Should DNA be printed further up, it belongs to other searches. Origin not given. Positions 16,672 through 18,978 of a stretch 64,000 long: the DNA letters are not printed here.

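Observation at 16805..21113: UDP-sugar pyrophosphorylase directly upstream of a CBM20-containing CDPK: candidate carbohydrate-storage gene pair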

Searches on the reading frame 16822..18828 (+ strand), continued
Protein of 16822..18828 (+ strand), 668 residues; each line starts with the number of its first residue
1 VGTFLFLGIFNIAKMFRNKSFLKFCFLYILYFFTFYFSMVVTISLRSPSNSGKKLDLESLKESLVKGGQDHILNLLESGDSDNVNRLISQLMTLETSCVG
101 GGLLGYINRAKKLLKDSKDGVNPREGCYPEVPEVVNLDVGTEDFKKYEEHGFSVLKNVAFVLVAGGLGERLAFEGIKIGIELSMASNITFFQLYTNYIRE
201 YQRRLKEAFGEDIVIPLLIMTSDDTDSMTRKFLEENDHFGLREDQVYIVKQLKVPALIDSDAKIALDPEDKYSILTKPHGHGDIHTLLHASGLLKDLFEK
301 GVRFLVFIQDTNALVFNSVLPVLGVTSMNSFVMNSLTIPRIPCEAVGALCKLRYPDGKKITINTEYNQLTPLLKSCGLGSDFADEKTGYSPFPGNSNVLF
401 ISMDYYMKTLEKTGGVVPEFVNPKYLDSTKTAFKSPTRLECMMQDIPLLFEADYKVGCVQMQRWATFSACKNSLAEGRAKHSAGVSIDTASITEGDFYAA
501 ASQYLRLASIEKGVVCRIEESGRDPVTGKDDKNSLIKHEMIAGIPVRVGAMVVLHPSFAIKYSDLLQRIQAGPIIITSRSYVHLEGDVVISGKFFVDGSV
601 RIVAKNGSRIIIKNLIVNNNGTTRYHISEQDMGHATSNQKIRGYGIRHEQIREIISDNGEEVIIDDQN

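Call 64: find_encoding_contigs(protein=P0131, flank=10000, max_places=1)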
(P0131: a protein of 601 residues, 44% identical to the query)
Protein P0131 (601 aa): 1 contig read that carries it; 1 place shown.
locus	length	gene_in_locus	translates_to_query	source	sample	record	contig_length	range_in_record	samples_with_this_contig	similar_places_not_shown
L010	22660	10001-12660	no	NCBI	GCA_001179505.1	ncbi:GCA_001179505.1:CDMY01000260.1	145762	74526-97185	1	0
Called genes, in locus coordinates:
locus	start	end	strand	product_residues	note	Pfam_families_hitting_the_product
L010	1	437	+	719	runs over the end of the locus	PF15627:CEP76-C2, PF24656:CEPT76_peptidase, PF24652:CEP76_C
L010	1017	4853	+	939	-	PF10205:KLRAQ, PF21636:PPP1R21_C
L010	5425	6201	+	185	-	PF08615:RNase_H2_suC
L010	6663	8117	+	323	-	PF00561:Abhydrolase_1, PF12146:Hydrolase_4 (weak), PF12697:Abhydrolase_6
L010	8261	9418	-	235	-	PF10629:CMI2B-like (faint)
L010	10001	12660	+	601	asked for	PF01704:UDPGP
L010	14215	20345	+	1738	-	-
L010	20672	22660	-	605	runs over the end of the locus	PF03314:DUF273 (weak)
